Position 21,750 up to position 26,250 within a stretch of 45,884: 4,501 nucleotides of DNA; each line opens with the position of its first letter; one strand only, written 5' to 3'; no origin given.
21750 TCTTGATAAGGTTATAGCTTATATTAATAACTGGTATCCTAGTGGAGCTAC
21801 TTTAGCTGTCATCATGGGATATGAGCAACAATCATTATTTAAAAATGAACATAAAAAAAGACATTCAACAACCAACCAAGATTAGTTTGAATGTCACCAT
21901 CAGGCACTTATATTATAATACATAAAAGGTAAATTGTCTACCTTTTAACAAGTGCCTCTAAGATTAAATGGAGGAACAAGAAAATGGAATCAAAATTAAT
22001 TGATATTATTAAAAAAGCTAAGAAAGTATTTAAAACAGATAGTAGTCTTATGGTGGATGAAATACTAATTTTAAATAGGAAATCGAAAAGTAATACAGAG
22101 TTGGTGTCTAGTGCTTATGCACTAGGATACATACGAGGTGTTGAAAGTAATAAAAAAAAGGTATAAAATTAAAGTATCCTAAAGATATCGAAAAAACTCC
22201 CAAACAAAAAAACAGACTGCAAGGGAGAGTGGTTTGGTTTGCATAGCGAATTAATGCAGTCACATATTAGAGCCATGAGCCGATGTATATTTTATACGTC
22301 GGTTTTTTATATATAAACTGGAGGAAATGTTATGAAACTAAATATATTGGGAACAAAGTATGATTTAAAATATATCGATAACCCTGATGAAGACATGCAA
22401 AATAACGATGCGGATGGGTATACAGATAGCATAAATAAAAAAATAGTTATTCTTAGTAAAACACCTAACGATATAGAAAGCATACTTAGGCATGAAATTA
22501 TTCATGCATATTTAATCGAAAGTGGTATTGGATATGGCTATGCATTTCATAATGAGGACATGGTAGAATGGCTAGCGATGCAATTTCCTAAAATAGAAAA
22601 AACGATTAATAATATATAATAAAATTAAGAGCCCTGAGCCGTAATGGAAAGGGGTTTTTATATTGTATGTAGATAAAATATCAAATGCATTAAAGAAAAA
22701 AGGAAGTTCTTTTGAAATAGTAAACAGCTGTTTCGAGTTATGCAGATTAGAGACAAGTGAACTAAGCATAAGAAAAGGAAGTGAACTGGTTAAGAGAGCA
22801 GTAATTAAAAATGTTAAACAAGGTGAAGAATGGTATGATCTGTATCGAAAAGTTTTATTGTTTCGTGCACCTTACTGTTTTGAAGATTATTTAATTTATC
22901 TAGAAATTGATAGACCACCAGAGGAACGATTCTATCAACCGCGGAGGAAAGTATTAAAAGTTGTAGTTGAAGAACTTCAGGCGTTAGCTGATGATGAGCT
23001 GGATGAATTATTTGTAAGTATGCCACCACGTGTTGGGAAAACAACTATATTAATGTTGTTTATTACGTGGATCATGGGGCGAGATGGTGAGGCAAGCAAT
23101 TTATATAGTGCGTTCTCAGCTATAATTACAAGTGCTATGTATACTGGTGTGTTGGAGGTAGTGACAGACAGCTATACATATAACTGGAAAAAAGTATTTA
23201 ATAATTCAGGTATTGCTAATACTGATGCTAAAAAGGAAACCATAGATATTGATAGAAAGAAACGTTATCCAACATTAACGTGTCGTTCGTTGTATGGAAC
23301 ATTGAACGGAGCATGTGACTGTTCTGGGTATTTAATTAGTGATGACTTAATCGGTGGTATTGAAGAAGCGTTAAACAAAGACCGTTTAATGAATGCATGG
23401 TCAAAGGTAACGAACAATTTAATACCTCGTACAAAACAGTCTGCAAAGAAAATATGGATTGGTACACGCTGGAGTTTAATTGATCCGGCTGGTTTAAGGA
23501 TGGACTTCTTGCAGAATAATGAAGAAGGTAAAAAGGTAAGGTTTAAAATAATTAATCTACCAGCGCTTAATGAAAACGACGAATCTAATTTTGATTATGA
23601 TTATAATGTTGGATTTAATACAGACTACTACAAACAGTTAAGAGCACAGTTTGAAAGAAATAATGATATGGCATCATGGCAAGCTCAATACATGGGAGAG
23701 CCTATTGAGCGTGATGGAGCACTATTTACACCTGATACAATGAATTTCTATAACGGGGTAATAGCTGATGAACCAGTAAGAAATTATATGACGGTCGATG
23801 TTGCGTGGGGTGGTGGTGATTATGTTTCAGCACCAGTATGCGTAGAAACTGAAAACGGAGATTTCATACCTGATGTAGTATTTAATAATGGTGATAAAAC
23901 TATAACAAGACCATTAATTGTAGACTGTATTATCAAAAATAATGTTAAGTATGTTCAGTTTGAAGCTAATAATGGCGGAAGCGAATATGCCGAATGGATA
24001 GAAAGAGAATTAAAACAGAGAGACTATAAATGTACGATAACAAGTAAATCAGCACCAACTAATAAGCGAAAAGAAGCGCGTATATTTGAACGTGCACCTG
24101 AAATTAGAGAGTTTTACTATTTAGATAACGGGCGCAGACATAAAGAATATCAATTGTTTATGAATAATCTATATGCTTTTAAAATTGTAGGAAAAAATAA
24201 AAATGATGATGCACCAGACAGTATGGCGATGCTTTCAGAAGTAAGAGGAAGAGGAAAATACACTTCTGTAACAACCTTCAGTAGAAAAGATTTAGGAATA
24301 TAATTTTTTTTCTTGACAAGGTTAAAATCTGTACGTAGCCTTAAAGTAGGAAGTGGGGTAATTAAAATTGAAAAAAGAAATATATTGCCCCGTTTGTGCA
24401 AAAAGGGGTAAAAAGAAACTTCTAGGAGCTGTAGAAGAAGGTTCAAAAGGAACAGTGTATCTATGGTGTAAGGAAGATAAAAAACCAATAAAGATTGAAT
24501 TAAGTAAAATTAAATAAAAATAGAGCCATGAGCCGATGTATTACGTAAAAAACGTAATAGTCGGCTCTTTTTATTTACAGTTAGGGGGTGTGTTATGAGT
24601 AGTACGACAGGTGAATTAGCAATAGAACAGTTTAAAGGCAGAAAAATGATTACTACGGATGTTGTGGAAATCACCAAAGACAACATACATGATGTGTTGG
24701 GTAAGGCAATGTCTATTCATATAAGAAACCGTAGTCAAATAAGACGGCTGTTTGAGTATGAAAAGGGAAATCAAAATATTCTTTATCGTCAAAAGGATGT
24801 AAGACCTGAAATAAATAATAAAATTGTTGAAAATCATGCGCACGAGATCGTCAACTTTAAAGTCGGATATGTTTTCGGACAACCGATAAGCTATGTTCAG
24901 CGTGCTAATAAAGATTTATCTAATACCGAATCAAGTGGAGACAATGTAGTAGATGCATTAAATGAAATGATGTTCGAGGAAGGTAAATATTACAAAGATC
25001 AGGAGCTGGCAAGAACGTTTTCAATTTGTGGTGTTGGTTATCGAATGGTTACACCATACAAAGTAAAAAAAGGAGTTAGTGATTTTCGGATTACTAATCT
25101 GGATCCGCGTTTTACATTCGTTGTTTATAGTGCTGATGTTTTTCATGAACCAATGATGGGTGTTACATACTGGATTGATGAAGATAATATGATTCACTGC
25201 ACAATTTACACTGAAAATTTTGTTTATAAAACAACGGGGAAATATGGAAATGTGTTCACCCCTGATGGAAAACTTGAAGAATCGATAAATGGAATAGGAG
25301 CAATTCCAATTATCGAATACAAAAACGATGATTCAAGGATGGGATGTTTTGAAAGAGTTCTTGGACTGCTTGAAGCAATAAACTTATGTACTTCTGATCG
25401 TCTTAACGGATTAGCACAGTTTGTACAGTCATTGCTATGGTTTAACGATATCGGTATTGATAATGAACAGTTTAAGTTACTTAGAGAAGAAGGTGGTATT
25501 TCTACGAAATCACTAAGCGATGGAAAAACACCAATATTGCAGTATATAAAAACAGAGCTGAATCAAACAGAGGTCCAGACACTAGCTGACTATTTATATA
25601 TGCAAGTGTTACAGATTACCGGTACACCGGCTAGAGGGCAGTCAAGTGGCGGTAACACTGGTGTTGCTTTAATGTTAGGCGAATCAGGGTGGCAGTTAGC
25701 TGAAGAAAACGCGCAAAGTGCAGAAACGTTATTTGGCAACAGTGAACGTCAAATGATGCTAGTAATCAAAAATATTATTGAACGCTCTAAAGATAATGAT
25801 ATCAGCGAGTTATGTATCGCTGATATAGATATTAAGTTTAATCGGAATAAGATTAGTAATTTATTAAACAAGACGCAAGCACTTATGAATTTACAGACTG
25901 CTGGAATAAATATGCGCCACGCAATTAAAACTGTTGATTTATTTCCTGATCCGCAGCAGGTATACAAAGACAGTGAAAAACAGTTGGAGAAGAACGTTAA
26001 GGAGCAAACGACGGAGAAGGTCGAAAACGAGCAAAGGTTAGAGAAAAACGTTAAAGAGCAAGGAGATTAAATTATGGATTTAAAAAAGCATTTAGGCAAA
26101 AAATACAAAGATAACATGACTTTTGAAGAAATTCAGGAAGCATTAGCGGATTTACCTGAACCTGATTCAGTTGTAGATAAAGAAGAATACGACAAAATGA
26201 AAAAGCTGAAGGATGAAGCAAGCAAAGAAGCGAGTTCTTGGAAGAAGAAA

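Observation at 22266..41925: Recurrent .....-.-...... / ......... motif 20-60 nt upstream of five late-gene start codons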

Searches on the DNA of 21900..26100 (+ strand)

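Call 8: search_dna_similar(query=window:21900-26100:+, collection=phages, mode=distant, max_rows=30)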
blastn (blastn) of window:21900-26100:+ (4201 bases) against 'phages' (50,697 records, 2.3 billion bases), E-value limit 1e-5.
No match.
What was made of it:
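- Tried and rejected: No match for 21900-26100 in blastn distant mode (call 8).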

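Call 80: search_rna_families(source=window, start=22100, end=24700, threshold=evalue, max_evalue=10)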
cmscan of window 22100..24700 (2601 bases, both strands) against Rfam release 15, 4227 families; matches with E-value up to 10: 4.
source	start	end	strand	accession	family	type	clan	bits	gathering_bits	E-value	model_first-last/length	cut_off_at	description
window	22890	22993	+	RF00509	snosnR64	Gene; snRNA; snoRNA; CD-box;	CL00069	20.4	38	1.5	1-105/105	no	Small nucleolar RNA snR64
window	23520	23627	+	RF01219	snoR100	Gene; snRNA; snoRNA; HACA-box;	-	18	50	3.2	1-116/116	no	Small nucleolar RNA snoR100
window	22280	22346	-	RF01412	BsrG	Gene; sRNA;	-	16.8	55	0.46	1-259/259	no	BsrG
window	23093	23159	+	RF01537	TB11Cs2H1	Gene; snRNA; snoRNA; HACA-box;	-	16.8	40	6.2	1-70/70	no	Trypanosomatid snoRNA TB11Cs2H1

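Call 83: search_rna_families(sources=[L012, L062, L070, L071, L072], threshold=gathering)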
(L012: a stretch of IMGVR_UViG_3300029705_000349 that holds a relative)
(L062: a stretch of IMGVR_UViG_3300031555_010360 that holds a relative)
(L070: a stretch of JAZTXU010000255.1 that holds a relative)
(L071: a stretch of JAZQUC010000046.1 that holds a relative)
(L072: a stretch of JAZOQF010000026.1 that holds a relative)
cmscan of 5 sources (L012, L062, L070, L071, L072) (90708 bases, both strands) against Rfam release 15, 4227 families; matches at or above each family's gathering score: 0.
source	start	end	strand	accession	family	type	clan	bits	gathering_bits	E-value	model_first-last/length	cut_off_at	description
